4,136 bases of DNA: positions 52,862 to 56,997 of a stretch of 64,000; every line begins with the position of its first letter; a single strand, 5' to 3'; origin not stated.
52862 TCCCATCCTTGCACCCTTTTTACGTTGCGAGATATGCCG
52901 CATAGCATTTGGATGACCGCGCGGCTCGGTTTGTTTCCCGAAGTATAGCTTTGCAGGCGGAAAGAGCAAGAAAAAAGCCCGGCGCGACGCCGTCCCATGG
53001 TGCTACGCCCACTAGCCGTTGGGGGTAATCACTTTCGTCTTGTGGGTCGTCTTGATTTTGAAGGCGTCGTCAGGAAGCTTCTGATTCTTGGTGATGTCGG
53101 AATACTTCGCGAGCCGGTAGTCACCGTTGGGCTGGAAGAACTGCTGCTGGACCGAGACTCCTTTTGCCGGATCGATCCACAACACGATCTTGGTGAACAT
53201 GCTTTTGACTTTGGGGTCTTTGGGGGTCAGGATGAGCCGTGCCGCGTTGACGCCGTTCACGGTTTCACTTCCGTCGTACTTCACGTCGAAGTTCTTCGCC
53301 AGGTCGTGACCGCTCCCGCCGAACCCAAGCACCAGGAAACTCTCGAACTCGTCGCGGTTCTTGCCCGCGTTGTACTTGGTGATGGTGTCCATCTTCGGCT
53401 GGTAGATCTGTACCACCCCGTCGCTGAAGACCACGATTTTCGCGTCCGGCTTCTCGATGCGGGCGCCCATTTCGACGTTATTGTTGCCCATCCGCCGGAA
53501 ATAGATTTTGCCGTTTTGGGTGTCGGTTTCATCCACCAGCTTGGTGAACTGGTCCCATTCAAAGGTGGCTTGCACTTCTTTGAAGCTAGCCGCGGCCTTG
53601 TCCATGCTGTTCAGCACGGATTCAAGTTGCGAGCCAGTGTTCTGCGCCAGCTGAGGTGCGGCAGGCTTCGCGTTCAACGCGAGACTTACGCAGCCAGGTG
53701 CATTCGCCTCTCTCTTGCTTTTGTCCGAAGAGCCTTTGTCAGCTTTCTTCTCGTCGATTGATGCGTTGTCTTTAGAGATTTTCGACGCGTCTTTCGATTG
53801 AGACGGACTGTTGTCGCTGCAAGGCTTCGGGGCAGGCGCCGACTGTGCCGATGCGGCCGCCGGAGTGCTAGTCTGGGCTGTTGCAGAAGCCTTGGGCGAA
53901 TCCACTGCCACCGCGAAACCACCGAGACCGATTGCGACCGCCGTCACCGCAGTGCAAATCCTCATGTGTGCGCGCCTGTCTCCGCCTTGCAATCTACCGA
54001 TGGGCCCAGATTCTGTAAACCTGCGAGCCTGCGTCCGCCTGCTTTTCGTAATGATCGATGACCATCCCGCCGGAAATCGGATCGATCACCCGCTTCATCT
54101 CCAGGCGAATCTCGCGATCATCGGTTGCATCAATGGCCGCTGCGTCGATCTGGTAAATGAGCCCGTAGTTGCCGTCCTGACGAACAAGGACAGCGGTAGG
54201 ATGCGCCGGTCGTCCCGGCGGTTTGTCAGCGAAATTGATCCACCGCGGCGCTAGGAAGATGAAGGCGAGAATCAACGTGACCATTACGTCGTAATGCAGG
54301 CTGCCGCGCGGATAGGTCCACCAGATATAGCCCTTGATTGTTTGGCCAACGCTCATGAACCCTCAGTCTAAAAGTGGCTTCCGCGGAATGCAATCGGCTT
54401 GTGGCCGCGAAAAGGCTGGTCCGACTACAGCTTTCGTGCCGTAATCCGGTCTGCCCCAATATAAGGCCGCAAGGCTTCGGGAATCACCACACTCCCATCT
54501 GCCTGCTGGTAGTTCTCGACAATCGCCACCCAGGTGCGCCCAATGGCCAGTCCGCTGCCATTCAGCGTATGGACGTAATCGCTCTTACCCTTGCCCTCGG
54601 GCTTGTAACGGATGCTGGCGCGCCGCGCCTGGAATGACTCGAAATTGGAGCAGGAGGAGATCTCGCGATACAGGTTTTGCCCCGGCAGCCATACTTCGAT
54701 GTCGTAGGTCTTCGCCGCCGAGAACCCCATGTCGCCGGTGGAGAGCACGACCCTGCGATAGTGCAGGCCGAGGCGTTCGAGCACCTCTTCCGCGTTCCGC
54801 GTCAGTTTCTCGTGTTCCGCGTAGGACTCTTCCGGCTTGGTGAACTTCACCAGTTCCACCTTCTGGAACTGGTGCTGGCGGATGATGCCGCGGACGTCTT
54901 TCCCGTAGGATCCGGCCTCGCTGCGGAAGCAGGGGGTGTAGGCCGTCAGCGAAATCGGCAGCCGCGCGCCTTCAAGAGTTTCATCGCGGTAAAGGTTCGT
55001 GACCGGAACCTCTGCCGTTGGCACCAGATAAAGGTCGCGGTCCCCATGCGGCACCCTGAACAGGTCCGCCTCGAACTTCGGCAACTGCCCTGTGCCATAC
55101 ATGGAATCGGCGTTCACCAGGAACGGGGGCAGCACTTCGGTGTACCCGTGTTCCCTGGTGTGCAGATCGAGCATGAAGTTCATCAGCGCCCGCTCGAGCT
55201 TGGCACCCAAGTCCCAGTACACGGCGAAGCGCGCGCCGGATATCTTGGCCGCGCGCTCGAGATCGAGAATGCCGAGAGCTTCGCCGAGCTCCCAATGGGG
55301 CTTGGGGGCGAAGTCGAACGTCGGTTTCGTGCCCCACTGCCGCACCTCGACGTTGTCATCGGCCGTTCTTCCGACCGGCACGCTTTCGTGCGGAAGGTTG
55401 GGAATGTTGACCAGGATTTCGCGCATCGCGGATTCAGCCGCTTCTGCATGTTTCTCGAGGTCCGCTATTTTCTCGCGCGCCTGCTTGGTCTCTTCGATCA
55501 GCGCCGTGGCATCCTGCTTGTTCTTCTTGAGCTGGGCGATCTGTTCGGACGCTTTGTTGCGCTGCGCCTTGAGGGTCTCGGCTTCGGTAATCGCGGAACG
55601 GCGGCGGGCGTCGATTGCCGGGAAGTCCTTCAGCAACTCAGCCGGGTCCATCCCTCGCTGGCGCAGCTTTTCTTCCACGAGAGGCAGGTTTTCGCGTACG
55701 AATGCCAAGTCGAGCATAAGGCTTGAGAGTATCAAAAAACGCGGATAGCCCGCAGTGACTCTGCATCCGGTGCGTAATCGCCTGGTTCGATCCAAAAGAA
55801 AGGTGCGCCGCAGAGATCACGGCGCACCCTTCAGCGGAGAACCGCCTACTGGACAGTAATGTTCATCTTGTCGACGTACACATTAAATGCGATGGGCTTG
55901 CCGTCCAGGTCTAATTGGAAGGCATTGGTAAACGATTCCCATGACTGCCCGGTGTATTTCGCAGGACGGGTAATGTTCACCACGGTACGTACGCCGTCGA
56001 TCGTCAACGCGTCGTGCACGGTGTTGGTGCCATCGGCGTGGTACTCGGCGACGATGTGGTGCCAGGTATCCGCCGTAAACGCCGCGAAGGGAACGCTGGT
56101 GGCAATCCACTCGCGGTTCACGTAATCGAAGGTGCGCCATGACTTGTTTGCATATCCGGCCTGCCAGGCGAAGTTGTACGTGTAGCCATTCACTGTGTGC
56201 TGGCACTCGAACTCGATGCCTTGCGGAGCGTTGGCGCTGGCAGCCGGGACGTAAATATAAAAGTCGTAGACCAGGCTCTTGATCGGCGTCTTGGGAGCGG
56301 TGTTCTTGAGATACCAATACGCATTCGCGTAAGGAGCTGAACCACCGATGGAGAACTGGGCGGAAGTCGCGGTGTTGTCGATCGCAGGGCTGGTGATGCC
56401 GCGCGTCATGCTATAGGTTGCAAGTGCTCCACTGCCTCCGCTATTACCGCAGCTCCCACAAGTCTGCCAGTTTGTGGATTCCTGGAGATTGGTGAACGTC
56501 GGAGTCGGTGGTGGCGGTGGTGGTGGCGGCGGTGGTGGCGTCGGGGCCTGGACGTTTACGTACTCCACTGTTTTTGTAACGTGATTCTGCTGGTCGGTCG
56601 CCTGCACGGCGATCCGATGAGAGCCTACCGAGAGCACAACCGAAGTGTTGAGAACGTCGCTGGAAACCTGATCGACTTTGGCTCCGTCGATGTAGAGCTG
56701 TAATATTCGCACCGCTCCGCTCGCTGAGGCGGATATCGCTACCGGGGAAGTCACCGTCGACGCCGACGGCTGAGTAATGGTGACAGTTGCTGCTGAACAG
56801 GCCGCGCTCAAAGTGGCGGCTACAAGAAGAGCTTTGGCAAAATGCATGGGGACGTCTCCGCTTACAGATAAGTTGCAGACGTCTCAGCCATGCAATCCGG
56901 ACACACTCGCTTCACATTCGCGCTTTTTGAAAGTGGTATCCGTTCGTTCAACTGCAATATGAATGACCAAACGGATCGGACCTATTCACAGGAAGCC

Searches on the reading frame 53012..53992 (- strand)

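Call 9: search_protein_families(library=pfam, proteins=[window:53012-53992:-], max_evalue=0.001)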
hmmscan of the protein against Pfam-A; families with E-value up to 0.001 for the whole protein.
window:53012-53992:- (326 aa): 2 families
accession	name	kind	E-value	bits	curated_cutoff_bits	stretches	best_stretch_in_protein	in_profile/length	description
PF17131.11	LolA_like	-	8.9e-08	32.4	30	1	197-305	33-141/184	Outer membrane lipoprotein-sorting protein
PF03548.22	LolA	-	1.3e-07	31.9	23.6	1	138-314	4-165/165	Outer membrane lipoprotein carrier protein LolA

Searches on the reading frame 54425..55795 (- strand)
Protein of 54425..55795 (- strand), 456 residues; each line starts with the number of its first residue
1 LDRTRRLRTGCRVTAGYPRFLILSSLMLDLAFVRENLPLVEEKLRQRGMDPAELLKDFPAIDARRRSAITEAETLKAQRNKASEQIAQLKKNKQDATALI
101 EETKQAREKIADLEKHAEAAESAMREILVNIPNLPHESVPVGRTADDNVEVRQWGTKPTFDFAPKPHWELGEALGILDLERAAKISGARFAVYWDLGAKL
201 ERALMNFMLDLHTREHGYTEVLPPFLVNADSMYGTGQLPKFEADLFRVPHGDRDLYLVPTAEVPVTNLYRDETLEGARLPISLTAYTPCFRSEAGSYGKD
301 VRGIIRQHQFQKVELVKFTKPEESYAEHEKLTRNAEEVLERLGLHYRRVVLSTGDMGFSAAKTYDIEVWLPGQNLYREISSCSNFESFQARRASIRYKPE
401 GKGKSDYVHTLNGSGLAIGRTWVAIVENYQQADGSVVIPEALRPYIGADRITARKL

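Call 9: search_protein_families(library=pfam, proteins=[window:54425-55795:-], max_evalue=0.001)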
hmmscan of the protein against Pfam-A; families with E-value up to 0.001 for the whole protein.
window:54425-55795:- (456 aa): 2 families
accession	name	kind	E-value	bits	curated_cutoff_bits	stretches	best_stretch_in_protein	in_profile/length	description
PF00587.30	tRNA-synt_2b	-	1e-41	143.4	29.3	1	252-429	8-179/179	tRNA synthetase class II core domain (G, H, P, S and T)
PF02403.27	Seryl_tRNA_N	-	4e-26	91.8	28.2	1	27-135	1-108/108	Seryl-tRNA synthetase N-terminal domain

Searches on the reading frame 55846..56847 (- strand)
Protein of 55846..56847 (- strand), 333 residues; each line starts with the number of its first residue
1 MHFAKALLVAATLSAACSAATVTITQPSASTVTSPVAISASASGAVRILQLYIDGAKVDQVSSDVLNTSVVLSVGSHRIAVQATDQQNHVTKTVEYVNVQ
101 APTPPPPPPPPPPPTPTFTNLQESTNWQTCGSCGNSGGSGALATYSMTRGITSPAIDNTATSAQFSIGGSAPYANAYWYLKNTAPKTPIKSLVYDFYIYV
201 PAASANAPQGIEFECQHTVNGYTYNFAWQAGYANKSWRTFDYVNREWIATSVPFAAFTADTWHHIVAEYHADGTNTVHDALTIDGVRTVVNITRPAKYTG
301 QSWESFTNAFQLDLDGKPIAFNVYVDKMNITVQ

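Call 9: search_protein_families(library=pfam, proteins=[window:55846-56847:-], max_evalue=0.001)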
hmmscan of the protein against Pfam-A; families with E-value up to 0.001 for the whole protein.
window:55846-56847:- (333 aa): 1 family
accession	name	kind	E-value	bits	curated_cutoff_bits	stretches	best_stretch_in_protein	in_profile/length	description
PF17957.7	Big_7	-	0.00023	22.2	24.1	1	21-81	2-70/70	Bacterial Ig domain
